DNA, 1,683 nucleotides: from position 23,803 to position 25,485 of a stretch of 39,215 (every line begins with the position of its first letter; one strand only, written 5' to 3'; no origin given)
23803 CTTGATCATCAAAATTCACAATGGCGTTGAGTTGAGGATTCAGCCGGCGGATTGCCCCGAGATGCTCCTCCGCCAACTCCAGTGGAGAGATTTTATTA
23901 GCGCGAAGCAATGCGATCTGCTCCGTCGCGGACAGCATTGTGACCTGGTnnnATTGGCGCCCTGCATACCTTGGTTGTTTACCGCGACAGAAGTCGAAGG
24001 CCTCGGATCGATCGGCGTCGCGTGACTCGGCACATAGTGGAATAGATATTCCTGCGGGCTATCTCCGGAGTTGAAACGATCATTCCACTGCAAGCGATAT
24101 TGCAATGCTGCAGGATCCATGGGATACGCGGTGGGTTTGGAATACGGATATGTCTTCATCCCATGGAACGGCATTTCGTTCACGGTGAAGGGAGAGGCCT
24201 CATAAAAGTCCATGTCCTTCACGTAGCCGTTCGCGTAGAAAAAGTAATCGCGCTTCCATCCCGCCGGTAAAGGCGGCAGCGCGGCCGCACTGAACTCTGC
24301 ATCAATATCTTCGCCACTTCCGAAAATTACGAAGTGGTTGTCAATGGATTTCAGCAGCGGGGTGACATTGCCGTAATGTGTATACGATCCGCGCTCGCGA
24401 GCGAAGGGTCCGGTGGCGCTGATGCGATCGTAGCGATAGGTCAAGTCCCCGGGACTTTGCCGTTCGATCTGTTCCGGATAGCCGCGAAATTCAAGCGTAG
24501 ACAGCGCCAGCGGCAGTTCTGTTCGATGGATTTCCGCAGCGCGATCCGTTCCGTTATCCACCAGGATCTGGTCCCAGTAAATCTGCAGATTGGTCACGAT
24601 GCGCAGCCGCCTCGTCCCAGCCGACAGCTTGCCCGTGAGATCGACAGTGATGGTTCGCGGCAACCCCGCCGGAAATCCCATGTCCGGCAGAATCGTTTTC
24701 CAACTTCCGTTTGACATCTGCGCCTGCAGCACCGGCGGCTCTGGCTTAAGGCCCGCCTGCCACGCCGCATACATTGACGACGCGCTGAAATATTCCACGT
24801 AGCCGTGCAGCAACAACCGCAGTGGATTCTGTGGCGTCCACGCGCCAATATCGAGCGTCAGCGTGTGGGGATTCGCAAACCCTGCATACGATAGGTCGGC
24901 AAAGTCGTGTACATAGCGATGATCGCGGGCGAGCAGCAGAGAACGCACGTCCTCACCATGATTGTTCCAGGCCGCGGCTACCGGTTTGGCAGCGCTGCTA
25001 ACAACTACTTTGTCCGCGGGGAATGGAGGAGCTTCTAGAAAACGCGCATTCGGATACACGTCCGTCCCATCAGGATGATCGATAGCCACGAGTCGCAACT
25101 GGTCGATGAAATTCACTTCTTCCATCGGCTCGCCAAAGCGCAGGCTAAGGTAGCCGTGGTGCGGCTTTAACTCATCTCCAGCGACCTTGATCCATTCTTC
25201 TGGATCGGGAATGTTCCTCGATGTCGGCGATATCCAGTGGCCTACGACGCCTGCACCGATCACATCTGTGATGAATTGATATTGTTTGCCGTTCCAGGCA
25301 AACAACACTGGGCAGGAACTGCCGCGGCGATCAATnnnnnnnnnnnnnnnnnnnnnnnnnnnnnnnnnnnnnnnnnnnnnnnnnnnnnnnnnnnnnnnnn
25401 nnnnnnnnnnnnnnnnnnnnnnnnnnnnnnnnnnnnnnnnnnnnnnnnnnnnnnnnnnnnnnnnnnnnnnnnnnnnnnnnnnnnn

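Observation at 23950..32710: Divergent four-gene cluster built only from TPR and CRTAC1 (FG-GAP/VCBS + UnbV) modules, with a Rosetta-stone fusion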

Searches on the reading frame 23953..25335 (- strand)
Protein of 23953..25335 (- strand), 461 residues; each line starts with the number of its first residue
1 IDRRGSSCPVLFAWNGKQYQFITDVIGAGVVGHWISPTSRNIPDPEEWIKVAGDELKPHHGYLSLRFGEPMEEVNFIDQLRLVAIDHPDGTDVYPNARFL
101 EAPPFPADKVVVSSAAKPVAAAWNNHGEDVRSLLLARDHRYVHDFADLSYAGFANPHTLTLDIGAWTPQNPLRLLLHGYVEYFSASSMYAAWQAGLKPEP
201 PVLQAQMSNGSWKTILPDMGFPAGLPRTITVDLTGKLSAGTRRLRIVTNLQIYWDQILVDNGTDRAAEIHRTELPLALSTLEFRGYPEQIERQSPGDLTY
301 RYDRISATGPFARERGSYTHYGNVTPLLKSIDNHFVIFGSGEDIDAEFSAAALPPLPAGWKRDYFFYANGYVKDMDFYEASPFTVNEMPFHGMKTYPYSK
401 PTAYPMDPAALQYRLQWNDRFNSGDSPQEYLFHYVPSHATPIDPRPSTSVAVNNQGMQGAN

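Call 13: search_protein_families(library=pfam, proteins=[window:23953-25323:-], max_evalue=10)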
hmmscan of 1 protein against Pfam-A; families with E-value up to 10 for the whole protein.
seq(457 aa): 0 families
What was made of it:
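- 23953..25323 (-): C-terminal domain (~457 aa, all-beta) with no Pfam model. No Pfam hit at E<=10 (call 13).
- Checked: The last roughly 457 aa have no Pfam hit even at E<=10 (call 13).
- Tried and rejected: Pfam on the C-terminal domain at E<=10 found nothing (call 13).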

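Call 14: find_homologous_proteins(query=window:23953-25323:-, max_evalue=0.001)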
Query seq(457 aa) (457 aa): 1289 proteins with E <= 0.001 among 8000 candidates; the best 120 are listed.
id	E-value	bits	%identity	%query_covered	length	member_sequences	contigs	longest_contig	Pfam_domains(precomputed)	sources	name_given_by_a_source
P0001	2.5e-262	889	81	100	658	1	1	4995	PF01839.30,PF13517.13,PF07593.19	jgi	jgi:ASPIC and UnbV/FG-GAP-like repeat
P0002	5.1e-234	796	87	86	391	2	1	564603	-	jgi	jgi:hypothetical protein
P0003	4.7e-230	783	73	99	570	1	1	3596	PF07593.19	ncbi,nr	ncbi:MAG TPA: ASPIC/UnbV domain-containing protein, partial [Acidobacteriaceae bacterium]|nr:ASPIC/U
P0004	6.3e-212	723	68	96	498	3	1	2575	PF07593.19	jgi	jgi:ASPIC and UnbV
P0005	6.6e-212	723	68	97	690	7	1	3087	PF01839.30,PF13517.13,PF07593.19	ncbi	ncbi:MAG: CRTAC1 family protein, partial [Silvibacterium sp.]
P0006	1.1e-210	719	67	97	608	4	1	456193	PF13517.13,PF07593.19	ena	-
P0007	1.2e-210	719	68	97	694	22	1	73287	PF13517.13,PF07593.19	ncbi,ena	-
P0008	2.6e-210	718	66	100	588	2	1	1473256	PF07593.19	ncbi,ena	-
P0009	6.2e-210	716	68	96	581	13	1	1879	PF07593.19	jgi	jgi:hypothetical protein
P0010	1.3e-209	715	68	96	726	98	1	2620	PF01839.30,PF13517.13,PF07593.19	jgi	jgi:hypothetical protein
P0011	1.4e-209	715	68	97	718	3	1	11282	PF01839.30,PF13517.13,PF07593.19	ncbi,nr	ncbi:MAG: CRTAC1 family protein, partial [Silvibacterium sp.]|nr:CRTAC1 family protein [Silvibacteri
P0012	1.7e-209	715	68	96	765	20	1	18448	PF01839.30,PF13517.13,PF07593.19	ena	-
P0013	3.2e-209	714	67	97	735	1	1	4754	PF01839.30,PF13517.13,PF07593.19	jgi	jgi:hypothetical protein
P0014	6.0e-209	713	67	97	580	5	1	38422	PF07593.19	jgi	-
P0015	9.7e-209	712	67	97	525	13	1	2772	PF07593.19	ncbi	ncbi:MAG: ASPIC/UnbV domain-containing protein, partial [Silvibacterium sp.]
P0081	2.8e-186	638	62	96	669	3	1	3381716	PF13517.13,PF07593.19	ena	-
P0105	1.9e-177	609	60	96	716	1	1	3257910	PF01839.30,PF13517.13,PF07593.19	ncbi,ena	-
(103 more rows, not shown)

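Call 40: predict_structure(alignment_id=A1)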
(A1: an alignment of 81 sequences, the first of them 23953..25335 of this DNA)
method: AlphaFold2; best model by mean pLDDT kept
length: 461 residues; sequences in the alignment: 81
mean_pLDDT: 84.9   pTM: 0.88
mean pLDDT of the five models: 84.9, 83.4, 83.2, 80.7, 77.3
residues with pLDDT >= 90: 252; 70-90: 133; 50-70: 51; < 50: 25
segments of 3 or more residues with pLDDT < 50: 1-3, 378-384, 448-461
pLDDT, mean of each block of 10 residues (from residue 1): 57 97 76 57 79 97 94 86 97 89 84 97 97 96 90 93 96 95 77 87 96 94 85 93 97 96 96 97 91 87 89 67 93 88 95 96 95 61 57 74 85 77 63 90 68 40 35
secondary structure, 60 per line:
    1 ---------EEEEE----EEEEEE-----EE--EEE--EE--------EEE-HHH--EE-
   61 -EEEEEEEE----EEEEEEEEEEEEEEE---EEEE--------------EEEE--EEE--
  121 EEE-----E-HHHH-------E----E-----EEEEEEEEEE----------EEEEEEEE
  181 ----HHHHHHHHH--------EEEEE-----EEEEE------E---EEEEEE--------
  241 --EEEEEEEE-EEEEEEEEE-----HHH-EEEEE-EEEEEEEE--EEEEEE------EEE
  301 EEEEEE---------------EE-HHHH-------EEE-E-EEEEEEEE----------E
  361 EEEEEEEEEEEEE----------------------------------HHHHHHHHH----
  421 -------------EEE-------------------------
elements in order: E10-14 E19-24 E34-36 E49-51 E62-69 E74-88 E92-95 E110-113 E116-118 E121-123 H131-134 E153-162 E173-180 H185-193 E202-206 E212-216 E227-232 E243-250 E252-260 E270-274 E276-283 E286-291 E298-306 H325-328 E336-338 E342-349 E360-373 H408-416 E434-436
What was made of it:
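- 23953..25323 (-): AF2 on the domain alone gives pLDDT 84.9 and pTM 0.88, mostly strands (call 40).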

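Call 44: fold_search(model_id=the predicted structure, library=pdb)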
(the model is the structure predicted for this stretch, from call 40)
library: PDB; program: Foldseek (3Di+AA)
matches with E <= 10: 726; with E <= 0.001: 1
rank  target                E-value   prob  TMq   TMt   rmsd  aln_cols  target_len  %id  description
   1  6j0n_J                7.1e-05  1.00  0.23  0.19  11.5       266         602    9  Cryo-EM Structure of an Extracellular Contractile Injection System, baseplate in extended state, refined in C6 symmetr (released 2019-04-10)
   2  8hgh_A                1.9e-03  0.72  0.17  0.06  21.5       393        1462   10  Structure of 2:2 PAPP-A.STC2 complex (released 2023-01-11)
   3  8tar_L                3.4e-03  1.00  0.19  0.43  10.2       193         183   13  APC/C-CDH1-UBE2C-Ubiquitin-CyclinB-NTD (released 2023-09-27)
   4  5g04_L                3.9e-03  0.99  0.19  0.40   7.2       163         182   15  Structure of the human APC-Cdc20-Hsl1 complex (released 2016-05-25)
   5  5l9u_L                4.6e-03  1.00  0.19  0.44   6.6       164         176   13  Model of human Anaphase-promoting complex/Cyclosome (APC/C-CDH1) with a cross linked Ubiquitin variant-substrate-UBE2C (released 2016-09-14)
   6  5khr_L                4.6e-03  1.00  0.20  0.45   6.7       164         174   13  Model of human Anaphase-promoting complex/Cyclosome complex (APC15 deletion mutant) in complex with the E2 UBE2C/UBCH1 (released 2016-08-24)
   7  4ui9_L                5.1e-03  0.99  0.18  0.40   6.9       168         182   13  Atomic structure of the human Anaphase-Promoting Complex (released 2015-06-17)
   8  7y5n_C                5.4e-03  0.87  0.19  0.09  18.6       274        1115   12  Structure of 1:1 PAPP-A.ProMBP complex(half map) (released 2023-01-11)
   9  4d0q                  5.7e-03  0.87  0.15  0.34   9.8       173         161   10  Hyaluronan Binding Module of the Streptococcal Pneumoniae Hyaluronate Lyase (released 2014-08-06)
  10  2zag_A                6.3e-03  0.21  0.11  0.11  18.7       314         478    8  Crystal structure of the SeMet-substituted soluble domain of STT3 from P. furiosus (released 2007-12-11)
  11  8a1a_A                7.4e-03  0.33  0.19  0.08  27.6       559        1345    6  Structure of a leucinostatin derivative determined by host lattice display : L1F11V1 construct (released 2022-12-07)
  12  2zxq                  8.7e-03  0.44  0.17  0.08  19.7       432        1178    7  Crystal structure of endo-alpha-N-acetylgalactosaminidase from Bifidobacterium longum (EngBF) (released 2009-06-16)
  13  9qc7_B                8.7e-03  0.08  0.13  0.07  23.1       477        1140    7  BoNT-NTNH complex from Clostridium botulinum Serotype B1 (released 2025-09-10)
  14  7ufg_B                9.2e-03  0.33  0.16  0.08  19.2       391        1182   10  Cryo-EM structure of PAPP-A in complex with IGFBP5 (released 2022-09-28)
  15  5l9t_L                9.7e-03  1.00  0.21  0.48   6.2       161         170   14  Model of human Anaphase-promoting complex/Cyclosome (APC/C-CDH1) with E2 UBE2S poised for polyubiquitination where UBE (released 2016-10-26)
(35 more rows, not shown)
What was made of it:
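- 23953..25323 (-): Sub-domain hits are to galactose-binding-like jelly rolls (APC10, CBM6/16, discoidin) at E about 1e-2 (call 44).
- The C-terminal domain shows sub-domain resemblance to CBM6/16 and galactose-binding-like folds (call 44). The C-terminal-domain/CBM resemblance is weak (E about 1e-2, TMq <=0.23; call 44).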

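Call 48: find_encoding_contigs(protein=P0105, flank=10000, max_places=2)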
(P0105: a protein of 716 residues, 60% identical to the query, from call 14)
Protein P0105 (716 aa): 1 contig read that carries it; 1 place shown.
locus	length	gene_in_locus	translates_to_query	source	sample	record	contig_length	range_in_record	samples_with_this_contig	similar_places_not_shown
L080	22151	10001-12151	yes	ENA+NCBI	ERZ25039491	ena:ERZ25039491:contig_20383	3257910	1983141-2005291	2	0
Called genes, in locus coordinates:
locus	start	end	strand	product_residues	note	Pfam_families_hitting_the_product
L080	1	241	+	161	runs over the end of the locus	-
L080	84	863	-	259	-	-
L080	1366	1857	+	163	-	PF13517:FG-GAP_3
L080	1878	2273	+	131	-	PF07593:UnbV_ASPIC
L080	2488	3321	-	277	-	-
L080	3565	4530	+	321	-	PF22113:Mtrc-MtrF_II-IV_dom (faint), PF13435:Cytochrome_C554 (weak)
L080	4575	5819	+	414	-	PF23914:TPR_CcmH_CycH (faint), PF00515:TPR_1 (faint), PF13181:TPR_8 (faint), PF13424:TPR_12 (faint), PF13428:TPR_14 (faint), PF13432:TPR_16 (weak), PF14559:TPR_19 (weak), PF07719:TPR_2 (weak), +4 more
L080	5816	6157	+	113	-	PF00034:Cytochrom_C, PF13442:Cytochrome_CBB3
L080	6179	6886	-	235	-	PF01041:DegT_DnrJ_EryC1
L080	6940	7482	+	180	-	-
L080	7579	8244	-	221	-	PF02350:Epimerase_2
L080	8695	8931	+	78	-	-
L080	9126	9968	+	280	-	-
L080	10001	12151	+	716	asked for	PF01839:FG-GAP (faint), PF13517:FG-GAP_3, PF07593:UnbV_ASPIC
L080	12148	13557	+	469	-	PF01425:Amidase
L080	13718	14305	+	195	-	PF00578:AhpC-TSA (weak)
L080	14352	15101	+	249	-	-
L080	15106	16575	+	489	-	-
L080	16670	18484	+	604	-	PF00128:Alpha-amylase, PF14701:hDGE_amylase (faint), PF16657:Malt_amylase_C (weak)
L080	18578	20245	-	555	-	PF01204:Trehalase, PF22422:MGH1-like_GH, PF01204:Trehalase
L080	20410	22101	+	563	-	PF00083:Sugar_tr, PF07690:MFS_1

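Call 49: find_encoding_contigs(protein=P0081, flank=10000, max_places=2)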
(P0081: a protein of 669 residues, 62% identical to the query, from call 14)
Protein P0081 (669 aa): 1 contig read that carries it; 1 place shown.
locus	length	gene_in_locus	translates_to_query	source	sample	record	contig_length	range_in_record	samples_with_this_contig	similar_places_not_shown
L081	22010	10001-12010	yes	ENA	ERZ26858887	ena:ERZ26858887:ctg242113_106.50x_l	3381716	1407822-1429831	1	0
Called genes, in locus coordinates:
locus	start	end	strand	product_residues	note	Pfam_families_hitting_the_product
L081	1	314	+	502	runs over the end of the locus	PF00171:Aldedh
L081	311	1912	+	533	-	PF00070:Pyr_redox (faint), PF00890:FAD_binding_2 (weak), PF01266:DAO (weak), PF12831:FAD_oxidored (weak), PF13450:NAD_binding_8, PF01593:Amino_oxidase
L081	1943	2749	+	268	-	PF01553:Acyltransferase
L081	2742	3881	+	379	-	PF13506:Glyco_transf_21, PF00535:Glycos_transf_2, PF13641:Glyco_tranf_2_3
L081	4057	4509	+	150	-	PF08837:DUF1810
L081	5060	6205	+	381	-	PF01370:Epimerase, PF02719:Polysacc_synt_2, PF04321:RmlD_sub_bind, PF16363:GDP_Man_Dehyd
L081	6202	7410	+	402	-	PF02350:Epimerase_2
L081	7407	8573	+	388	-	PF00155:Aminotran_1_2 (weak), PF01041:DegT_DnrJ_EryC1, PF01053:Cys_Met_Meta_PP (weak)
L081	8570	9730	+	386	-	PF12895:ANAPC3 (faint), PF07719:TPR_2 (faint), PF13181:TPR_8 (faint), PF00515:TPR_1 (weak), PF13414:TPR_11 (weak), PF13432:TPR_16 (weak), PF13517:FG-GAP_3 (weak), PF13517:FG-GAP_3 (weak), +8 more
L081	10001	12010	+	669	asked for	PF13517:FG-GAP_3 (weak), PF07593:UnbV_ASPIC (weak)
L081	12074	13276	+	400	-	PF00871:Acetate_kinase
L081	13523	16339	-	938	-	PF02563:Poly_export, PF22461:SLBB_2 (weak), PF10531:SLBB (faint)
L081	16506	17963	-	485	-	PF01425:Amidase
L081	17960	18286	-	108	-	PF02686:GatC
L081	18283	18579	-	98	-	PF05258:DciA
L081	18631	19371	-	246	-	PF02397:Bac_transf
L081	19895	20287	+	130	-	PF00908:dTDP_sugar_isom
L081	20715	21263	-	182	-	PF00702:Hydrolase (weak), PF13419:HAD_2 (faint), PF13242:Hydrolase_like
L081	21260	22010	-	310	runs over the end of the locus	PF01370:Epimerase, PF04321:RmlD_sub_bind, PF07993:NAD_binding_4 (faint), PF16363:GDP_Man_Dehyd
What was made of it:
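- In L081 the long form sits inside an EPS-type locus with Poly_export and Bac_transf (call 49).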

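Call 70: search_protein_representatives(protein=window:23953-25335:-)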
Query: 461 residues. Proteins with E-value up to 0.001 (for the whole library): 3533; up to 1e-10: 2532; up to 1e-30: 1299. The best 150 are listed.
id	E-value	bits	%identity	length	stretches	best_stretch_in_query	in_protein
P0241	1.8e-193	660.4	62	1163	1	1-448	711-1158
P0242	2.3e-150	518.2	54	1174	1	1-434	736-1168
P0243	2.5e-149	514.8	53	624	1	1-434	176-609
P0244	7.9e-140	483.5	52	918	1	1-435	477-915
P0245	3.6e-139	481.3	51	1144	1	1-433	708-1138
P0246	1.2e-132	459.8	50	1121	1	1-434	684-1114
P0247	1.1e-113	397.3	46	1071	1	1-421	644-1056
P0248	1.1e-106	374.2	41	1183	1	1-421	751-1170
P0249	1.4e-105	370.6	41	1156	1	2-420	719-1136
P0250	6.9e-105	368.3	50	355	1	85-436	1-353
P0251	2.0e-104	366.8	43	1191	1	1-421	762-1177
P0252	7.8e-104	364.8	41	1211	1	1-420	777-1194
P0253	1.2e-103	364.1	42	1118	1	1-420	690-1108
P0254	3.3e-101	356.1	41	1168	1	6-420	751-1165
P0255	1.6e-100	353.9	42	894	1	6-420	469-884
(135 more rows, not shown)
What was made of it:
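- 23953..25323 (-): 3,533 cluster representatives carry it, nearly always at the C-terminus of 1,100-1,200-aa proteins (call 70).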
